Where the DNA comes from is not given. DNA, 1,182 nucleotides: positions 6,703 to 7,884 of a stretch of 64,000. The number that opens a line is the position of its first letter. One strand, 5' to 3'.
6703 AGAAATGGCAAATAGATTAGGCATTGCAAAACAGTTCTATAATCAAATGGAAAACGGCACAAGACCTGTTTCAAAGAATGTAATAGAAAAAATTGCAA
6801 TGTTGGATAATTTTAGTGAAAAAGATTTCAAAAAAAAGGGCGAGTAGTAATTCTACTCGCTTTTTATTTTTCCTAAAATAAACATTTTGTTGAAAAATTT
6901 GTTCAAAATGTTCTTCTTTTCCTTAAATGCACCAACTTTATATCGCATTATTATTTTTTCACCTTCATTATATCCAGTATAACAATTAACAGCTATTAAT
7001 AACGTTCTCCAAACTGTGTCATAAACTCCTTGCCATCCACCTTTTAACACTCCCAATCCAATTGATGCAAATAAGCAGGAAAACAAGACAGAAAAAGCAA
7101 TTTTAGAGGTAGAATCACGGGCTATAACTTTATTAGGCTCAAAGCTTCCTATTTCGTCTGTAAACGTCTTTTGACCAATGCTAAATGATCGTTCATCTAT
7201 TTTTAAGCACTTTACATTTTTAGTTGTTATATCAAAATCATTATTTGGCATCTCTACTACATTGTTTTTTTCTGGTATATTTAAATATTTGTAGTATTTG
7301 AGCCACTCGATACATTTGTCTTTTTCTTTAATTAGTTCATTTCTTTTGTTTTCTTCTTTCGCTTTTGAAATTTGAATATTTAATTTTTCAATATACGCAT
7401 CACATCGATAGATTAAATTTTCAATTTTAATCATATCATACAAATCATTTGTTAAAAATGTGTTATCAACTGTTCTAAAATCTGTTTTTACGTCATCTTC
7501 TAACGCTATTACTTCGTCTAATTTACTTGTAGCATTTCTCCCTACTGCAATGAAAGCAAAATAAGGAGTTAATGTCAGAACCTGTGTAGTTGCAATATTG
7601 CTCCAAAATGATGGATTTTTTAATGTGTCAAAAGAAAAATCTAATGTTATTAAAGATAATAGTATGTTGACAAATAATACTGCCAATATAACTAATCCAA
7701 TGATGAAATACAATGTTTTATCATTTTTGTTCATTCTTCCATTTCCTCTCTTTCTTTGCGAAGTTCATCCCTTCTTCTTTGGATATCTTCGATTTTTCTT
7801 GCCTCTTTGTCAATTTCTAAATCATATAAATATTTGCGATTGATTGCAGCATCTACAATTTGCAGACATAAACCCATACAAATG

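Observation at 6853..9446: Five-gene membrane and coiled-coil operon at the prophage left end with no recognisable homology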

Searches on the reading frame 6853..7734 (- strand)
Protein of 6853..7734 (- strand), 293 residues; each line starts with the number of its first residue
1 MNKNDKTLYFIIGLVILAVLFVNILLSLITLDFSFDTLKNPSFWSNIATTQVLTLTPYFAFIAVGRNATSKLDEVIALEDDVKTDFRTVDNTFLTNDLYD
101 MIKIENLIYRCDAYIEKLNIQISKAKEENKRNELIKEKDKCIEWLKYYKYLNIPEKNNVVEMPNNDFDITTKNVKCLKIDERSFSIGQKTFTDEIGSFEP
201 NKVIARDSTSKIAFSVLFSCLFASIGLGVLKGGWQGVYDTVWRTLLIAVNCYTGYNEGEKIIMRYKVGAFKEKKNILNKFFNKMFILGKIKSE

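Call 5: search_protein_families(library=pfam, proteins=[window:6853-7734:-], max_evalue=1)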
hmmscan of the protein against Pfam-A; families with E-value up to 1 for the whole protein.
window:6853-7734:- (293 aa): 0 families

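Call 6: search_protein_families(library=phrogs, proteins=[window:6853-7734:-], max_evalue=1)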
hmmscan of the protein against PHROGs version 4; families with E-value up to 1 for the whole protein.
window:6853-7734:- (293 aa): 2 families
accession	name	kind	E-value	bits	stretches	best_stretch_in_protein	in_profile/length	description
phrog_2619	-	unknown function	0.15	13.3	1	110-146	58-95/124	-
phrog_23721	-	unknown function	0.38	12.1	1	207-239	21-54/60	-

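Call 7: search_protein_families(library=padloc, proteins=[window:6853-7734:-], max_evalue=1)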
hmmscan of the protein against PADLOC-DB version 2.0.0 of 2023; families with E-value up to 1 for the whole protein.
window:6853-7734:- (293 aa): 1 family
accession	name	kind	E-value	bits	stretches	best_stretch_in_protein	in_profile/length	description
PDLC01970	CARF_TM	-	0.047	12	1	1-142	1-130/179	-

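Call 8: search_protein_families(library=ncbifam, proteins=[window:6853-7734:-], max_evalue=1)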
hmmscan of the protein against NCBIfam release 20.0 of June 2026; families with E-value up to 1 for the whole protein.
window:6853-7734:- (293 aa): 1 family
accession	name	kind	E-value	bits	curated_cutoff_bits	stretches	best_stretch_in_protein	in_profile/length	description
NF033218.1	anchor_AmaP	equivalog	0.0061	16.3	55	1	1-53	1-56/166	alkaline shock response membrane anchor protein AmaP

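Call 9: find_encoding_contigs(protein=window:6853-7734:-, flank=10000, max_places=8)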
Protein window:6853-7734:- (293 aa): no gene with exactly this product is on record in the collection.

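Call 10: find_homologous_proteins(query=window:6853-7734:-, max_evalue=0.001)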
Query window:6853-7734:- (293 aa): 12 proteins with E <= 0.001 among 1479 candidates.
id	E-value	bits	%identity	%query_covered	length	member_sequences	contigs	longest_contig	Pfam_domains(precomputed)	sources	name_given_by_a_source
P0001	3.8e-189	645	100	100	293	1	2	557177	-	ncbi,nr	ncbi:MAG: hypothetical protein NC182_01555 [Prevotella sp.]|nr:hypothetical protein [Staphylococcus 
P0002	6.7e-151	519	80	100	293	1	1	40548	-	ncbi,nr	ncbi:MAG: hypothetical protein [Podoviridae sp. ctcf755]|nr:MAG: hypothetical protein [Podoviridae s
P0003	6.6e-147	506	77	100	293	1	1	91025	-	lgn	-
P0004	1.4e-85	305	49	100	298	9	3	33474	-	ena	-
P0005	7.2e-83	296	47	100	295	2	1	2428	-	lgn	-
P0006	9.2e-83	296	48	100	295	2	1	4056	-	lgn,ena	-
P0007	3.2e-82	294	48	100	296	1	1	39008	-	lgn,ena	-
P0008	5.0e-81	290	47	100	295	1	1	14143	-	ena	-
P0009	1.4e-72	262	44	100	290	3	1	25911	-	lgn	-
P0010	5.1e-70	254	43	99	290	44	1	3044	-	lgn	-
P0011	5.7e-69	250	43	99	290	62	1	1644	-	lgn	-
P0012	2.0e-67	245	42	99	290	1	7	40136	-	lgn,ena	-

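Call 11: find_encoding_contigs(protein=P0002, flank=10000, max_places=4)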
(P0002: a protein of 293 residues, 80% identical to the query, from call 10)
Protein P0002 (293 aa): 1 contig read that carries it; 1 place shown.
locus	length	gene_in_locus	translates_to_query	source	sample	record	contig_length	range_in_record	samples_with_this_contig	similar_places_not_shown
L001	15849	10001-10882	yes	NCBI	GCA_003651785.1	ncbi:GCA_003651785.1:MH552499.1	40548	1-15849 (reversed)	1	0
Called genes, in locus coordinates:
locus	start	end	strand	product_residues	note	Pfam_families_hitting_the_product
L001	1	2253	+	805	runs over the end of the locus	-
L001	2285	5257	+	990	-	-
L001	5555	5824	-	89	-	-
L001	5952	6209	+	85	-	-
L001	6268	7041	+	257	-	-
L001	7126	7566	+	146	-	-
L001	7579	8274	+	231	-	-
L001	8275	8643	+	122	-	-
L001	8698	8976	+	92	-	-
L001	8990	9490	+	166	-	-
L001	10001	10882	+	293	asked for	-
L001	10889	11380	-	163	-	PF01381:HTH_3, PF12844:HTH_19 (weak)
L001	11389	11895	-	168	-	-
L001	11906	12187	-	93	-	-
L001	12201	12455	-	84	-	-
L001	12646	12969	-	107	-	-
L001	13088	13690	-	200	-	PF06114:Peptidase_M78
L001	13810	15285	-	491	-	PF00239:Resolvase, PF07508:Recombinase, PF13408:Zn_ribbon_recom (weak)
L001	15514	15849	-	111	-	PF01381:HTH_3, PF13443:HTH_26 (weak), PF13560:HTH_31 (weak)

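Call 12: find_encoding_contigs(protein=P0004, flank=10000, max_places=4)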
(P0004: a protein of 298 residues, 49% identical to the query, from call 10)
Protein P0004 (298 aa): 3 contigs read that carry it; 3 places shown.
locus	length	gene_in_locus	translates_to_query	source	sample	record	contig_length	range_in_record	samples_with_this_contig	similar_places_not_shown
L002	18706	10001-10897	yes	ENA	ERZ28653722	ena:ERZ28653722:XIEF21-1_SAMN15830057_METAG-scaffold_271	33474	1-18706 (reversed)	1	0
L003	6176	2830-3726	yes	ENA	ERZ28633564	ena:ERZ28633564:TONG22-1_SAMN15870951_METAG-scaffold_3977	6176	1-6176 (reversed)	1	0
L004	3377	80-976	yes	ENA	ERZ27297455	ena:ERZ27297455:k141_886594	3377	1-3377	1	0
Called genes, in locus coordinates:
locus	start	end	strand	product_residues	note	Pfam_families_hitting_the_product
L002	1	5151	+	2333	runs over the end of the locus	PF08757:CotH, PF13306:LRR_5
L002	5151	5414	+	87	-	-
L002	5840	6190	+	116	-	PF04545:Sigma70_r4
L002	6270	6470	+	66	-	-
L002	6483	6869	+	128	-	-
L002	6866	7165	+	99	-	-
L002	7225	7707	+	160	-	-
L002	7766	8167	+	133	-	-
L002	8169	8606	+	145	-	PF25223:DUF7841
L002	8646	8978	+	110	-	-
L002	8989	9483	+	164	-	-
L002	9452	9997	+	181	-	-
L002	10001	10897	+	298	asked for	-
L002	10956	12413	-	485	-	PF00239:Resolvase, PF07508:Recombinase, PF13408:Zn_ribbon_recom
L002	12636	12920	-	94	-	PF12844:HTH_19 (weak), PF13560:HTH_31 (weak), PF01381:HTH_3 (weak), PF13443:HTH_26 (weak)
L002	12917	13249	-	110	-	PF12844:HTH_19, PF01381:HTH_3 (weak)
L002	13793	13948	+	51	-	-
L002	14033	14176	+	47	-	-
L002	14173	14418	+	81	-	PF04232:SpoVS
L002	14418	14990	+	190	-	PF27148:Slr1353_N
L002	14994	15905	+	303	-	PF09588:YqaJ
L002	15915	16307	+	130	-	PF00436:SSB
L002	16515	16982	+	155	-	PF09681:Phage_rep_org_N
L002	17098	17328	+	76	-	-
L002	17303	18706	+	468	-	?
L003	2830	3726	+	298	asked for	-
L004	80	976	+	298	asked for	-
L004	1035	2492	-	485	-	PF00239:Resolvase, PF07508:Recombinase, PF13408:Zn_ribbon_recom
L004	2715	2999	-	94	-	PF12844:HTH_19 (weak), PF13560:HTH_31 (weak), PF01381:HTH_3 (weak), PF13443:HTH_26 (weak)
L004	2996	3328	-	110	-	PF12844:HTH_19, PF01381:HTH_3 (weak)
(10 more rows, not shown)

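Call 13: find_encoding_contigs(protein=P0012, flank=10000, max_places=4)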
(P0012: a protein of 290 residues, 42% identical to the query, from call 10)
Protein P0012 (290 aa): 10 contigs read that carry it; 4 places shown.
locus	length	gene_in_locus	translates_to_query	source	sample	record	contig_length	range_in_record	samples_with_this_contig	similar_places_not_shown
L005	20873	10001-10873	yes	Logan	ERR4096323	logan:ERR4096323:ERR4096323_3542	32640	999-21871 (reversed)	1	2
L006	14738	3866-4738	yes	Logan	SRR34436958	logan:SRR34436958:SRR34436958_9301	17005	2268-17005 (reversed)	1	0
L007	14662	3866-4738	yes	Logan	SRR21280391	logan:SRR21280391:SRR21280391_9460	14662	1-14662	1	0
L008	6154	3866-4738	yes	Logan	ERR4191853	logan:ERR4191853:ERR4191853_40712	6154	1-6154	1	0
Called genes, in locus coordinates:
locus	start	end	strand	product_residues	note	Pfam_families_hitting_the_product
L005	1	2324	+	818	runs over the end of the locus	-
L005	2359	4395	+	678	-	-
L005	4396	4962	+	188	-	-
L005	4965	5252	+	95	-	PF18902:DUF5658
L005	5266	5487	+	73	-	-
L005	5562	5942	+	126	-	-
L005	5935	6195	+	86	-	-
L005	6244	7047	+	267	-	-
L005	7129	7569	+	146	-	-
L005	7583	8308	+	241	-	-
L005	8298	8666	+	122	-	-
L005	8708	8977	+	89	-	-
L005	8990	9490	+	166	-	-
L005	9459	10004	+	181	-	-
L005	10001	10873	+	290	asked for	-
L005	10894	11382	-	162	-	-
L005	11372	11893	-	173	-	PF02195:ParB_N (weak)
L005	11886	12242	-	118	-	PF13673:Acetyltransf_10 (weak), PF13508:Acetyltransf_7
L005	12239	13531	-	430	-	PF01507:PAPS_reduct, PF11922:DUF3440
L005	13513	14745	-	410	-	PF00176:SNF2-rel_dom, PF00271:Helicase_C (weak)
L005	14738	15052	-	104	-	PF14192:DUF4314 (weak)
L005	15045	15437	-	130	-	-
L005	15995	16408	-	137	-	-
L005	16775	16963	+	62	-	PF01381:HTH_3 (weak), PF13443:HTH_26 (weak)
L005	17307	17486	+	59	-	-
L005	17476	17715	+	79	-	PF04232:SpoVS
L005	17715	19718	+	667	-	PF02463:SMC_N (weak), PF13175:AAA_15, PF13476:AAA_23, PF13514:AAA_27 (faint)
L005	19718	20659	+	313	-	PF03837:RecT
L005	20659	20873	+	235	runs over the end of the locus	PF23023:Anti-Pycsar_Apyc1 (faint), PF00753:Lactamase_B (weak), PF12706:Lactamase_B_2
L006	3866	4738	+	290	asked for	-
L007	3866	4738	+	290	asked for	-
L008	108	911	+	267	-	-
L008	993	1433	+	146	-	-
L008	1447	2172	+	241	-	-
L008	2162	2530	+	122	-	-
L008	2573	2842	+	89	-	-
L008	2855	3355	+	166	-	-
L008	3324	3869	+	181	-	-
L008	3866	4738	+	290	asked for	-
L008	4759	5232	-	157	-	PF01381:HTH_3 (faint)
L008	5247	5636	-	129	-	-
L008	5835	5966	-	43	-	-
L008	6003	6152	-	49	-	?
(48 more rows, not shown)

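Call 14: find_encoding_contigs(protein=P0001, flank=10000, max_places=4)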
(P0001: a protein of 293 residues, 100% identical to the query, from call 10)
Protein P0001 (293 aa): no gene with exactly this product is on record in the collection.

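Call 27: find_related_loci(query=A1, collection=genome_contigs, flank=10000)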
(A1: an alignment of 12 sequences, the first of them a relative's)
Query A1 (293 aa) in genome_contigs; peptide patterns used: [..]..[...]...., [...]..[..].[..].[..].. (x = any residue, [..] = any of these).
599 stretches matched a pattern (row limit reached: there are more); 1 encode a relative of the query (tblastn E <= 1e-3); 1 distinct loci.
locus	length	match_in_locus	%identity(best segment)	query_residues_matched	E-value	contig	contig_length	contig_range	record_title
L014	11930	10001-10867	43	3-293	5e-78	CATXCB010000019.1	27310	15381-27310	MAG TPA_asm: uncultured bacterium isolate ERR9578265_bin.11_MetaWRAP_v1.3_MAG genome assembly, contig: ERZ18533859.1377,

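Call 28: find_related_loci(query=A1, collection=viral_contigs, flank=10000)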
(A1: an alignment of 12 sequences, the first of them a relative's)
Query A1 (293 aa) in viral_contigs; peptide patterns used: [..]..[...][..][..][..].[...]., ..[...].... (x = any residue, [..] = any of these).
600 stretches matched a pattern (row limit reached: there are more); 3 encode a relative of the query (tblastn E <= 1e-3); 3 distinct loci.
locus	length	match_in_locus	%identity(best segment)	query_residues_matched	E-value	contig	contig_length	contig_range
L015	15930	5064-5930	43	3-293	1e-78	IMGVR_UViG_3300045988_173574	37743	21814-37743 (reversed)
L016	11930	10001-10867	43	3-293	1e-77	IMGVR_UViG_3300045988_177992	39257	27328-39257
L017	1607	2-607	48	90-293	1e-58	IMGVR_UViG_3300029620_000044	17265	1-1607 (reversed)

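Call 49: predict_structure(alignment_id=A1)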
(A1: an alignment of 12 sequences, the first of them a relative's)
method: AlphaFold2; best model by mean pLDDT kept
length: 293 residues; sequences in the alignment: 12
mean_pLDDT: 76.7   pTM: 0.65
mean pLDDT of the five models: 76.7, 74.0, 73.7, 73.5, 72.4
residues with pLDDT >= 90: 26; 70-90: 193; 50-70: 65; < 50: 9
segments of 3 or more residues with pLDDT < 50: 186-193
pLDDT, mean of each block of 10 residues (from residue 1): 73 78 68 59 69 80 86 86 84 78 87 90 91 91 89 73 83 76 51 53 65 72 61 68 82 85 80 86 82 66
secondary structure, 60 per line:
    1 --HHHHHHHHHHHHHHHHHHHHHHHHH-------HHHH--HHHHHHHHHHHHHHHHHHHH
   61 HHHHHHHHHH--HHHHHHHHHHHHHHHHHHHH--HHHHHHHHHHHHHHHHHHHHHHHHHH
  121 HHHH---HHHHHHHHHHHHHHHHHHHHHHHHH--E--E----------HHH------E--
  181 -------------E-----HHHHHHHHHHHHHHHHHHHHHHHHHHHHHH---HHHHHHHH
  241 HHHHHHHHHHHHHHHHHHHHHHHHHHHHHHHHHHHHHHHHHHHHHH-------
elements in order: H3-27 H35-38 H41-70 H73-92 H95-124 H128-152 H200-229 H233-286

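Call 61: search_solved_structures(query=A1, max_evalue=1)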
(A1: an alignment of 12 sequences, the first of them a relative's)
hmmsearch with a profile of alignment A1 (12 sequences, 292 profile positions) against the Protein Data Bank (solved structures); distinct sequences matched with E-value up to 1: 0.

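Call 76: fold_search(model_id=the predicted structure, library=viral)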
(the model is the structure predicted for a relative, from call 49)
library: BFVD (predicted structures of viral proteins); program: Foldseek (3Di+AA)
matches with E <= 10: 122; with E <= 0.001: 2
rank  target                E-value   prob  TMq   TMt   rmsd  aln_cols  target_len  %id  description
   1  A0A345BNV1            3.6e-29  1.00  0.87  0.87   9.6       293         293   80  (no name in the UniProt tables at hand)
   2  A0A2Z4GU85            9.3e-05  1.00  0.55  0.53   7.6       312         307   15  (no name in the UniProt tables at hand)
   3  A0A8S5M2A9            1.2e-03  1.00  0.48  0.48  10.4       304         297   15  Uncharacterized protein [Siphoviridae sp. cttDR14]
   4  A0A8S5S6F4            5.9e-02  0.99  0.48  0.46   9.1       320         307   15  Uncharacterized protein [Podoviridae sp. ctsUe5]
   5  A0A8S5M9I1            8.6e-02  0.97  0.43  0.43  12.7       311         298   11  Uncharacterized protein [Siphoviridae sp. ctv4j104]
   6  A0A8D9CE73            4.4e-01  0.33  0.19  0.15  31.2       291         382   13  Uncharacterized protein [uncultured marine phage]
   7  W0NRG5                7.0e-01  0.54  0.18  0.35  16.5       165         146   14  DNA-directed DNA polymerase (Fragment) [Pogona vitticeps erythrocytic iridovirus]
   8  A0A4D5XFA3            1.4e+00  0.25  0.20  0.11  18.1       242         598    7  ABC transporter [Mimivirus LCMiAC02]
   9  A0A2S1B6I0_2          2.0e+00  0.66  0.17  0.04  20.1        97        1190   14  RNA-directed RNA polymerase L [Apple rubbery wood virus 1]
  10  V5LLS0                2.0e+00  0.09  0.17  0.14  42.1       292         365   14  (no name in the UniProt tables at hand)
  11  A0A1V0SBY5            2.3e+00  0.07  0.16  0.16  25.5       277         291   10  Uncharacterized protein [Catovirus CTV1]
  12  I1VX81                2.3e+00  0.06  0.15  0.19  27.3       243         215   12  (no name in the UniProt tables at hand)
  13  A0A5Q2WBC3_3          2.7e+00  0.07  0.15  0.06  30.7       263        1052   13  (no name in the UniProt tables at hand)
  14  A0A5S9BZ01            2.9e+00  0.04  0.16  0.05  48.1       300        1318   13  DNA repair exonuclease [Tenacibaculum phage PTm1]
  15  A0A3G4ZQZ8            3.2e+00  0.05  0.15  0.08  24.1       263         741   12  Uncharacterized protein [Terrestrivirus sp.]
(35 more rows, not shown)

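Call 77: search_dna_similar(query=window:6853-7734:-, collection=phages, mode=protein, max_evalue=0.01)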
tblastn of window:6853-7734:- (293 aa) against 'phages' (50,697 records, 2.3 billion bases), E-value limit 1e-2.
No match.
